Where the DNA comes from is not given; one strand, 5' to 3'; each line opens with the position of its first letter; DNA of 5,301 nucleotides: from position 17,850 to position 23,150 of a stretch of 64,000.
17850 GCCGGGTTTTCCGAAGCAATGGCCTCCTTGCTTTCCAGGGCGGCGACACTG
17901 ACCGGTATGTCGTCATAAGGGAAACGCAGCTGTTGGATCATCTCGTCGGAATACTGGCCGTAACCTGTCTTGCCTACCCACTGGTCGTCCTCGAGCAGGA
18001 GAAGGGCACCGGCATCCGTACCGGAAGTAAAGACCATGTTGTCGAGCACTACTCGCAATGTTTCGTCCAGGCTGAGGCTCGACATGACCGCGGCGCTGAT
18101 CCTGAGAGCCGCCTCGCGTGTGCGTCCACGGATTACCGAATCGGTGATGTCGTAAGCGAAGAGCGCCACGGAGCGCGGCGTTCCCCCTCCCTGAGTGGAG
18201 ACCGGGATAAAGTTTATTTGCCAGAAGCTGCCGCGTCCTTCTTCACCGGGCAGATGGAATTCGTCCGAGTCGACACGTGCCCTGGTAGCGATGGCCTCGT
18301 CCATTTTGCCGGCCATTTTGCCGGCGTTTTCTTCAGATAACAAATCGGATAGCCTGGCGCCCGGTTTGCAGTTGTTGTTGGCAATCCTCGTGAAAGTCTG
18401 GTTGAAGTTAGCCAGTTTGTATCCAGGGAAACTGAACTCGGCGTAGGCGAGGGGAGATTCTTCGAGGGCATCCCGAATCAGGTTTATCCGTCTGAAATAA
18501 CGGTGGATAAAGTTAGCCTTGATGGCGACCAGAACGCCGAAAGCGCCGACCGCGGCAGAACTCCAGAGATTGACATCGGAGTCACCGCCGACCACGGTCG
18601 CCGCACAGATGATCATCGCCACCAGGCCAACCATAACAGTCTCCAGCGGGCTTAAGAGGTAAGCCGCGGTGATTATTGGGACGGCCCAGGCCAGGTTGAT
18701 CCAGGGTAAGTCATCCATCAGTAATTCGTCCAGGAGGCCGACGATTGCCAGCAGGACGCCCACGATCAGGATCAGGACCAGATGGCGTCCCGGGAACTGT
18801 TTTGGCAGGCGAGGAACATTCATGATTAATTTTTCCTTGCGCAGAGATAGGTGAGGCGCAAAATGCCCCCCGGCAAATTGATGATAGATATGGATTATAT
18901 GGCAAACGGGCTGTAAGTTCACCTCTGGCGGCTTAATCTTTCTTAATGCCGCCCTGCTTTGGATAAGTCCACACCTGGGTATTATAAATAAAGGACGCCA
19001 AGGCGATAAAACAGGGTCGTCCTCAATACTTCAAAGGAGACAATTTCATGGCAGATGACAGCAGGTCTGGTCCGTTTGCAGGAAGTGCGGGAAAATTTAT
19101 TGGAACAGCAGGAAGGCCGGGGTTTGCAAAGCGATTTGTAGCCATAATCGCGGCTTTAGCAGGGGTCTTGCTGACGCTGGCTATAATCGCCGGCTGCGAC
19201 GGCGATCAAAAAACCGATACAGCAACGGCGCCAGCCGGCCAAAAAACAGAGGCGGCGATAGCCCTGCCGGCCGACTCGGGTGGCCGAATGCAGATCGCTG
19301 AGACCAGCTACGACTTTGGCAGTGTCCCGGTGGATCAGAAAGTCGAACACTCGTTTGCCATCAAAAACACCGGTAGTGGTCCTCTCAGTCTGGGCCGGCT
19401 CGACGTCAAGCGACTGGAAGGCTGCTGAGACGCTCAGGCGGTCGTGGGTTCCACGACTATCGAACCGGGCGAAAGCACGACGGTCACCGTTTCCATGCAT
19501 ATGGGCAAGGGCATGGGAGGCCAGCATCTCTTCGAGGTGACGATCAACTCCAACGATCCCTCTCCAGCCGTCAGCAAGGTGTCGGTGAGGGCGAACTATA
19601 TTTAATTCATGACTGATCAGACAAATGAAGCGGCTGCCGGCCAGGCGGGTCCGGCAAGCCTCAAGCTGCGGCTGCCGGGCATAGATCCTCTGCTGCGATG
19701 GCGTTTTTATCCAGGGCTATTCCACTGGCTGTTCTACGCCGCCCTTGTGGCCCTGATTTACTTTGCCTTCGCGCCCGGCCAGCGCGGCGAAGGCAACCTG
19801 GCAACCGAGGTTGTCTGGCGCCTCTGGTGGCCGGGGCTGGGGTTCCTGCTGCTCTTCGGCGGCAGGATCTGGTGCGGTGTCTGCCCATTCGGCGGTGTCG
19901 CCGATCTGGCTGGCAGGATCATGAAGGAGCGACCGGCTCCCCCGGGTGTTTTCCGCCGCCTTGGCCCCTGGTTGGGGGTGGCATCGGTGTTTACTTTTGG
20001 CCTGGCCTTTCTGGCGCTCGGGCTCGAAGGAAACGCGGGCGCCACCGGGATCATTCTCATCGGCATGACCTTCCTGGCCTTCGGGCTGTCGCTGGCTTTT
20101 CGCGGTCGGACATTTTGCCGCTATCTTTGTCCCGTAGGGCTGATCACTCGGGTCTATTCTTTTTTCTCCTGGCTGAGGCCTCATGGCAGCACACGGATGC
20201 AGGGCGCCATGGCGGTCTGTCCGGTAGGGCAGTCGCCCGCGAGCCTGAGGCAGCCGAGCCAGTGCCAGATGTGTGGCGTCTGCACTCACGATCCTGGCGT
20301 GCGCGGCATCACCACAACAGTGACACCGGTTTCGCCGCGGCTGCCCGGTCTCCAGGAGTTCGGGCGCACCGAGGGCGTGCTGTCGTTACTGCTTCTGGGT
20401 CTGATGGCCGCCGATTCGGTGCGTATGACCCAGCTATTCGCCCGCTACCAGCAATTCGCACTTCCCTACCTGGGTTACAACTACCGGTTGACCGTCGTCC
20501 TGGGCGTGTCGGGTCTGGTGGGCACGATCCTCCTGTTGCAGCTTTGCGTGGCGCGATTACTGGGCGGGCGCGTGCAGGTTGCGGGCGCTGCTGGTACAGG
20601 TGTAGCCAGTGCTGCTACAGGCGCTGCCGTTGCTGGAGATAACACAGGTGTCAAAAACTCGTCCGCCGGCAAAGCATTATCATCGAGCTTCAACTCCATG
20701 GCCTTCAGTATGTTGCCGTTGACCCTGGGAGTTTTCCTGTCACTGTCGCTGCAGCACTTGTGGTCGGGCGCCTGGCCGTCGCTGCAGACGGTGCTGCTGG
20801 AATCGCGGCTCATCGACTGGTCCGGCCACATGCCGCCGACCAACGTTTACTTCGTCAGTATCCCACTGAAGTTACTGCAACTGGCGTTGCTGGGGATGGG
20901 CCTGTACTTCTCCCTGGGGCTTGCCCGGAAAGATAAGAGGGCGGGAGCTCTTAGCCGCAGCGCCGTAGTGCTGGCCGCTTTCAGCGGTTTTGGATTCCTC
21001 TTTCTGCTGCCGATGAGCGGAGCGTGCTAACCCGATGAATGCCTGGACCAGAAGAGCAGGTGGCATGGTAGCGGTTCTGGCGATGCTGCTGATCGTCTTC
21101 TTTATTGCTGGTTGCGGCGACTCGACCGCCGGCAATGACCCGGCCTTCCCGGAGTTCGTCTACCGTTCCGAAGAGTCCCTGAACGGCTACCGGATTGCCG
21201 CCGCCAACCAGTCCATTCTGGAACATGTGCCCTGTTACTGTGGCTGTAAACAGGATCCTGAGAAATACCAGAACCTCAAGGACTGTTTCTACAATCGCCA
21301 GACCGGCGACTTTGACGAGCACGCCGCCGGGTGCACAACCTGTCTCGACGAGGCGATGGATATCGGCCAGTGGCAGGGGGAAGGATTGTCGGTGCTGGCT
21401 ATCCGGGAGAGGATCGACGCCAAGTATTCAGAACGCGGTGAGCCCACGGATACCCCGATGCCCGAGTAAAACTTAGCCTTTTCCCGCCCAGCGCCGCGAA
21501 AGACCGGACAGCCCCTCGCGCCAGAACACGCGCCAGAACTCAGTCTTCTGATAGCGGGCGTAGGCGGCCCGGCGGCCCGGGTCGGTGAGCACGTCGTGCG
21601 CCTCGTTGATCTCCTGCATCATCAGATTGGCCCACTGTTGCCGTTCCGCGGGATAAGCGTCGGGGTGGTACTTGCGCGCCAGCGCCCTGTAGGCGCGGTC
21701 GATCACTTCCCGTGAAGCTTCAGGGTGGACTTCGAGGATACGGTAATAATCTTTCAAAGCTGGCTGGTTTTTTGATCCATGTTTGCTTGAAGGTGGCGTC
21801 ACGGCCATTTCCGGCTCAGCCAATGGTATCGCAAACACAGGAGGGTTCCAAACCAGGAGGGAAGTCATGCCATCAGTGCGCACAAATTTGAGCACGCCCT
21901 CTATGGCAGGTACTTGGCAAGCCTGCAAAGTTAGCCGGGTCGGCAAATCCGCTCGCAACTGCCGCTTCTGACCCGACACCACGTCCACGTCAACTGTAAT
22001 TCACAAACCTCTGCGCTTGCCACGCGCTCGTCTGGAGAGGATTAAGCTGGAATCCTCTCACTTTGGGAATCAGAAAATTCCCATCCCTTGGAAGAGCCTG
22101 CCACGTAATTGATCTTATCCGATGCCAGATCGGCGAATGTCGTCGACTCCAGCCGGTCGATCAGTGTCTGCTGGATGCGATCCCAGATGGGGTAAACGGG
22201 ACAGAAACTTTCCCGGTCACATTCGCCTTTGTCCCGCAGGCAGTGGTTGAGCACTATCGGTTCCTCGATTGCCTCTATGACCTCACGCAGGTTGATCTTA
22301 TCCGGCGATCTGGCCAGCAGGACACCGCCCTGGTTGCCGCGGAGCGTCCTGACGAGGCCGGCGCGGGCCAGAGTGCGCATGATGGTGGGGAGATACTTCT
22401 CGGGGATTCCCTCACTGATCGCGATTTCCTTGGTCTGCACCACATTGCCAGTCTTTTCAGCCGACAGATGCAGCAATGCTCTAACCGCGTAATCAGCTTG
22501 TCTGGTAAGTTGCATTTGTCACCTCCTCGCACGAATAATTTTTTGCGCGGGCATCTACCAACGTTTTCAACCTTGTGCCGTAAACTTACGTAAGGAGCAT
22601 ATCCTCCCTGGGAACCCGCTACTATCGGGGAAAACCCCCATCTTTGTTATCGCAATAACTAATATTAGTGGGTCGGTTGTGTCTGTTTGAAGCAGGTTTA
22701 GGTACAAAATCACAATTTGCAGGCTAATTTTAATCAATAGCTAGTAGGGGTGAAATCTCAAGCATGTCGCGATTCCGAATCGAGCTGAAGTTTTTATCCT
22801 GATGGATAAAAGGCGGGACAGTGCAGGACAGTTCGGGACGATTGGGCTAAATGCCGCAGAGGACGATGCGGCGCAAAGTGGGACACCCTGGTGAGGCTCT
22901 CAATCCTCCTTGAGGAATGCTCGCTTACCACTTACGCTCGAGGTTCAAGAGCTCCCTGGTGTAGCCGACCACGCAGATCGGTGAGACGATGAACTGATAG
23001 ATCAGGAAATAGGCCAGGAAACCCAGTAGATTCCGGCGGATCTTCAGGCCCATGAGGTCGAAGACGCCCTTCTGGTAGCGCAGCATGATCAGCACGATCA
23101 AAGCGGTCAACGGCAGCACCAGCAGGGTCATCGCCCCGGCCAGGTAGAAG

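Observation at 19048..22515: Three-gene lipoprotein/polyferredoxin/PCYCGC module with adjacent Rrf2 regulator and J-domain protein: an uncharacterised redox or metal-handling system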

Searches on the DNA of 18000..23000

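Call 12: search_rna_families(source=window, start=18000, end=23000, threshold=evalue, max_evalue=10)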
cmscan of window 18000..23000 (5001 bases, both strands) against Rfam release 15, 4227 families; matches with E-value up to 10: 3.
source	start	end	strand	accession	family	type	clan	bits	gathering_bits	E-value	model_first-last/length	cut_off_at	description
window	18290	18333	+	RF00057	RyhB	Gene; sRNA;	-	20.2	55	2.8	1-67/67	no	RyhB RNA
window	22308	22351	-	RF02225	sX6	Gene; sRNA;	-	15.3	40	0.82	93-136/342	no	Proteobacterial sRNA sX6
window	19775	19875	+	RF01946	KCNQ1OT1_1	Gene; lncRNA;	-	10.7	70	1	1-464/464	no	KCNQ1 overlapping transcript 1 conserved region 1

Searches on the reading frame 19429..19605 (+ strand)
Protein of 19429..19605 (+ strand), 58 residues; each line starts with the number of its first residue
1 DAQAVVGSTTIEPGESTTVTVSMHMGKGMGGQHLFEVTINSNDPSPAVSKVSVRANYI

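Call 80: search_protein_representatives(protein=window:19429-19605:+)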
Query: 58 residues. Proteins with E-value up to 0.001 (for the whole library): 122; up to 1e-10: 10; up to 1e-30: 0. The best 122 are listed.
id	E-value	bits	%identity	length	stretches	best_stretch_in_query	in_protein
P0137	4.3e-15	70.4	67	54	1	6-57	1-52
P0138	5.9e-15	70.0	38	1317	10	6-53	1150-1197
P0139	9.6e-14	66.2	51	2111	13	6-24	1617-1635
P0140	8.5e-13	63.3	38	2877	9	6-46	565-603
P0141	1.4e-12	62.7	32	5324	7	6-53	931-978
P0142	1.2e-11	59.7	34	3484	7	5-48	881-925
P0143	2.0e-11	59.0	40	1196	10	9-54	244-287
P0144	2.7e-11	58.6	33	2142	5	3-47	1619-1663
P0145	2.9e-11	58.5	28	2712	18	6-52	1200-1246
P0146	3.2e-11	58.4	35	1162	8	6-51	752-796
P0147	4.1e-10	54.9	55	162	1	3-57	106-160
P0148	6.3e-10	54.4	56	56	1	5-54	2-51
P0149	8.2e-10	54.0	33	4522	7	9-45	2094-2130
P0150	1.3e-09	53.4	33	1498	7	1-48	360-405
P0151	5.7e-09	51.4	34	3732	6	10-53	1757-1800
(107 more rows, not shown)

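Call 83: search_protein_families(library=ncbifam, max_evalue=0.001, proteins=[P0147])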
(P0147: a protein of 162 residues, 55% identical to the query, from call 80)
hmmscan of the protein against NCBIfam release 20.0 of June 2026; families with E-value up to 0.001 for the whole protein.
P0147 (162 aa): 2 families
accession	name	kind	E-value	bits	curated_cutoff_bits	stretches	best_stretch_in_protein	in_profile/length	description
NF041425.1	OS_HP2_seleno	subfamily_domain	4.1e-07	30.3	100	1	61-157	3-94/98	OS_HP2 family (seleno)protein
NF012200.0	choice_anch_D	domain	3.5e-05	24.3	45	1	50-127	10-88/108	choice-of-anchor D domain-containing protein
